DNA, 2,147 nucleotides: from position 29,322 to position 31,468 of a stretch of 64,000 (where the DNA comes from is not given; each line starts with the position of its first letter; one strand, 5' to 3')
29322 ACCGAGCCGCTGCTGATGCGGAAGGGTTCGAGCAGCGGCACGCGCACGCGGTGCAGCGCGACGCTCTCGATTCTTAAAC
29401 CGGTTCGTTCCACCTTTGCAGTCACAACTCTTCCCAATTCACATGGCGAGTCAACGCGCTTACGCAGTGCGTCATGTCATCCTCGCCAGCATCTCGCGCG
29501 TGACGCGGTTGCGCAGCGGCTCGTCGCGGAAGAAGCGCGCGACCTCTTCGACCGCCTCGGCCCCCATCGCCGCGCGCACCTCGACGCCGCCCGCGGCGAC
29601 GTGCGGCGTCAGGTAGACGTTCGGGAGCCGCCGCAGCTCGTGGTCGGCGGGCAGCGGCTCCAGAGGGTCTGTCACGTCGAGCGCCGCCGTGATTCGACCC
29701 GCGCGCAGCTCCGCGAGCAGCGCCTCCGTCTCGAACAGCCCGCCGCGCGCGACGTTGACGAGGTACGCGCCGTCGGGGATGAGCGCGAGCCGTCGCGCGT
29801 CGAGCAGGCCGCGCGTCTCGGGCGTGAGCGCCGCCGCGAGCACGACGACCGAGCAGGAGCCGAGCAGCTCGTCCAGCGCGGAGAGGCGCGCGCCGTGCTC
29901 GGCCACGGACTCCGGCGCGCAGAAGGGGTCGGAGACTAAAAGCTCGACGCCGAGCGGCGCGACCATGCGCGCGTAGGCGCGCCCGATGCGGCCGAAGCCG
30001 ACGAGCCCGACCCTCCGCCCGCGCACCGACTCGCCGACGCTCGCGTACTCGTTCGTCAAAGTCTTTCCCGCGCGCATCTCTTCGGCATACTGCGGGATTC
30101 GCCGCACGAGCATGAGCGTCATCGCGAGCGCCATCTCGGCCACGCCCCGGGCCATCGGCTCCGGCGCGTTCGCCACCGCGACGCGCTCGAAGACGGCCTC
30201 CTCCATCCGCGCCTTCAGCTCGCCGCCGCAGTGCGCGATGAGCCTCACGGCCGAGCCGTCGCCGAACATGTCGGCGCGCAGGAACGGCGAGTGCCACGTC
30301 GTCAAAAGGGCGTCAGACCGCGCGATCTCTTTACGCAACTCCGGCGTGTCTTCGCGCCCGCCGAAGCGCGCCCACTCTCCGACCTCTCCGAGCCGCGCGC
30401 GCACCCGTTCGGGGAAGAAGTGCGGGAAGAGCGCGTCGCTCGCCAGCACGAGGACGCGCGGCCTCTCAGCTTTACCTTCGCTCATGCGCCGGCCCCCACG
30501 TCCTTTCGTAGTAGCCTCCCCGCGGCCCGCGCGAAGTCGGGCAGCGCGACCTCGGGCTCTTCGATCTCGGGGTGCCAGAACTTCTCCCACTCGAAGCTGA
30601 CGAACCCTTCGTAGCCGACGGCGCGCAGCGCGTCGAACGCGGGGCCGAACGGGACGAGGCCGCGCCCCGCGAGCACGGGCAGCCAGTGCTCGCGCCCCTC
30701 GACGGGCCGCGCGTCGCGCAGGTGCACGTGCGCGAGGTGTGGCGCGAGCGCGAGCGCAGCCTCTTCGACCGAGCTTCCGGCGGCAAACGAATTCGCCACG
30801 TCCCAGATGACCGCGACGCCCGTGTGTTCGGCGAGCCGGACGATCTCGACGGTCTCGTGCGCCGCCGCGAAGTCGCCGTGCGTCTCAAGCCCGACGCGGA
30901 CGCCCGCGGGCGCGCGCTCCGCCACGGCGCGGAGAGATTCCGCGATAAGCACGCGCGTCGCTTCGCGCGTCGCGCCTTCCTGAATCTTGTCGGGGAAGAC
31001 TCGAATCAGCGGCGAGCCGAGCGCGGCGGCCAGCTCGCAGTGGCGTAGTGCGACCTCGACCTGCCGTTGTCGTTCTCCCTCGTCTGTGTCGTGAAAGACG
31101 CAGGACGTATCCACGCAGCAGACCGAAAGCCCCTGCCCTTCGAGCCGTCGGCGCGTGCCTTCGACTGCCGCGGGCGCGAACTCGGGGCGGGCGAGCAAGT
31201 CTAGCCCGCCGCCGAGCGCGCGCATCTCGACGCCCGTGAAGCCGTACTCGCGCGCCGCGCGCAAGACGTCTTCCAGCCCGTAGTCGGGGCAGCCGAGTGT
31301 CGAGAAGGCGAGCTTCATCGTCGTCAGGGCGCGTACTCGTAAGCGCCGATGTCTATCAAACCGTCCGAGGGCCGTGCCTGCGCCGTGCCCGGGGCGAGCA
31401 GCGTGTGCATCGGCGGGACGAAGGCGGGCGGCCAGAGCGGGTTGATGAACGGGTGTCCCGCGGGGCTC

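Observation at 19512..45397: Sixteen-gene, roughly 26-kb co-directional operon built mostly from uncharacterised enzyme families (main candidate for an undescribed catabolic system)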

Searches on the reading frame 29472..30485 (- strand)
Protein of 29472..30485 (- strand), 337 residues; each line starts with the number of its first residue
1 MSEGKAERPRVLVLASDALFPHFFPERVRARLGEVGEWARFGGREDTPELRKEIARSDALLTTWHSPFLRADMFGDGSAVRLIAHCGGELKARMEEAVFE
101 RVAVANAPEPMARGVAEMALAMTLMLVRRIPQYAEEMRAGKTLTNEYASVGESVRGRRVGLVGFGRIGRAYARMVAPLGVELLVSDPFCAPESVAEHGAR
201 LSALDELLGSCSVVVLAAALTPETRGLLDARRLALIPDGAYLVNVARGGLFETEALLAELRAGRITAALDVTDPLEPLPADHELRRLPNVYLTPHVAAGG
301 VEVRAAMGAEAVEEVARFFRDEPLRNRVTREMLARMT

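Call 5: search_protein_families(library=pfam, proteins=[window:29472-30485:-], max_evalue=0.01)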
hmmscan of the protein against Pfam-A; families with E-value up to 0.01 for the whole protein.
window:29472-30485:- (337 aa): 2 families
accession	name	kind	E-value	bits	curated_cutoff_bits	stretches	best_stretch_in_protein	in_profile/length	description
PF02826.25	2-Hacid_dh_C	-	9.6e-51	172.1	25.1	1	120-297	1-178/178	D-isomer specific 2-hydroxyacid dehydrogenase, NAD binding domain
PF00389.36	2-Hacid_dh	-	4.2e-06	26.9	24.6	1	48-328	31-133/134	D-isomer specific 2-hydroxyacid dehydrogenase, catalytic domain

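Call 7: search_protein_families(library=ncbifam, proteins=[window:29472-30485:-], max_evalue=0.001)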
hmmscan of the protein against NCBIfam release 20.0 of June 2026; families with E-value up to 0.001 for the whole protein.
window:29472-30485:- (337 aa): 22 families
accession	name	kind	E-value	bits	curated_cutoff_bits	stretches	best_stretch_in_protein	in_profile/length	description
TIGR01327.1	PGDH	equivalog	6.3e-47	160.5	454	1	49-329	33-311/525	phosphoglycerate dehydrogenase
NF009714.1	PRK13243.1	equivalog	3.6e-37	128.4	455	1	52-333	41-327/332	glyoxylate reductase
NF008759.0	PRK11790.1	equivalog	4.3e-35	121.2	404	1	84-320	82-318/410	phosphoglycerate dehydrogenase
NF005750.0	PRK07574.1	equivalog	1.3e-32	113.3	329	1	92-327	128-365/386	NAD-dependent formate dehydrogenase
NF005069.0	PRK06487.1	equivalog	1.3e-32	113.1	448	1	94-325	85-317/320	2-hydroxyacid dehydrogenase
NF041369.1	Dhydh_Halo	equivalog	8.1e-31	107.4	400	1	100-328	77-304/305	D-2-hydroxyacid dehydrogenase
NF011938.0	PRK15409.1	equivalog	6.1e-28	97.8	492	1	101-316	89-306/324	glyoxylate/hydroxypyruvate reductase GhrB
NF006263.0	PRK08410.1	equivalog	6.3e-25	88.2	389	1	91-321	76-309/311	D-2-hydroxyacid dehydrogenase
NF000492.1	vanH_gen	exception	7.3e-20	71.3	540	1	113-297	100-289/312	D-lactate dehydrogenase VanH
NF001309.0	PRK00257.1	equivalog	1.1e-19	70.6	434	1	150-322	110-281/379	4-phosphoerythronate dehydrogenase PdxB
NF005027.0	PRK06436.1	equivalog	5.9e-19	68.3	261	1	100-331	70-291/303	2-hydroxyacid dehydrogenase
NF005387.0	PRK06932.1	equivalog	6.1e-19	68.1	492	1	103-298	90-289/314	2-hydroxyacid dehydrogenase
NF000128.1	vanH-Sc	exception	5.4e-18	65.2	650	1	113-276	120-276/337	D-lactate dehydrogenase VanH-Sc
NF012013.0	PRK15469.1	equivalog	6.9e-18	64.7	403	1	111-316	95-290/312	glyoxylate/hydroxypyruvate reductase GhrA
NF000112.1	vanH-Amyco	exception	2.6e-17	63.1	625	1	113-276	129-285/348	VanH-AOV family D-lactate dehydrogenase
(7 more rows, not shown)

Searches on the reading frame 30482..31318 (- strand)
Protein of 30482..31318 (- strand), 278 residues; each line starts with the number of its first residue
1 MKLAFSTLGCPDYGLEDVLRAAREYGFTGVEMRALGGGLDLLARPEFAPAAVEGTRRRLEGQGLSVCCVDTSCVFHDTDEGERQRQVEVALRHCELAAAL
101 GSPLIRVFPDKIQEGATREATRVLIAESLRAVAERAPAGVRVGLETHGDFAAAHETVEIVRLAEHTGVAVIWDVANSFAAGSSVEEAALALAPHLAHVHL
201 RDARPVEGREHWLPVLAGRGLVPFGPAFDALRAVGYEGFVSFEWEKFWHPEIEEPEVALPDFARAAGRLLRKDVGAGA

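Call 5: search_protein_families(library=pfam, proteins=[window:30482-31318:-], max_evalue=0.01)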
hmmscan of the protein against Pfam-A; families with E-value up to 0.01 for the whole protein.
window:30482-31318:- (278 aa): 1 family
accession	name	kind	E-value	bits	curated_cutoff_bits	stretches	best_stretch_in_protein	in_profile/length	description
PF01261.30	AP_endonuc_2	-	9.2e-38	130.8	31.1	1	19-248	1-233/249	Xylose isomerase-like TIM barrel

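Call 7: search_protein_families(library=ncbifam, proteins=[window:30482-31318:-], max_evalue=0.001)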
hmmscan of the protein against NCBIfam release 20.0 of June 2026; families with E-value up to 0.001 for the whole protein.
window:30482-31318:- (278 aa): 6 families
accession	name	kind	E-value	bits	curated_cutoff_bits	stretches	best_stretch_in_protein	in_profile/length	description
NF041099.2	keto_glucon_epim_IolO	equivalog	2.7e-09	36.7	300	1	72-243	77-245/269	5-keto-L-gluconate epimerase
TIGR00542.1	hxl6Piso_put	equivalog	9.6e-07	28.4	272.15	1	19-243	22-248/279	L-ribulose-5-phosphate 3-epimerase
TIGR03234.1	OH-pyruv-isom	equivalog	9.8e-07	28.3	353.45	1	76-244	75-240/254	hydroxypyruvate isomerase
TIGR04379.1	myo_inos_iolE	equivalog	2.2e-06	27.5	290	0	12-205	22-214/290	myo-inosose-2 dehydratase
NF009688.0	PRK13209.1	subfamily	6.5e-06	25.3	317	1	16-243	24-253/286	L-ribulose-5-phosphate 3-epimerase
NF009689.0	PRK13210.1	subfamily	1.5e-05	24.3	200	1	16-258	20-267/286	L-ribulose-5-phosphate 3-epimerase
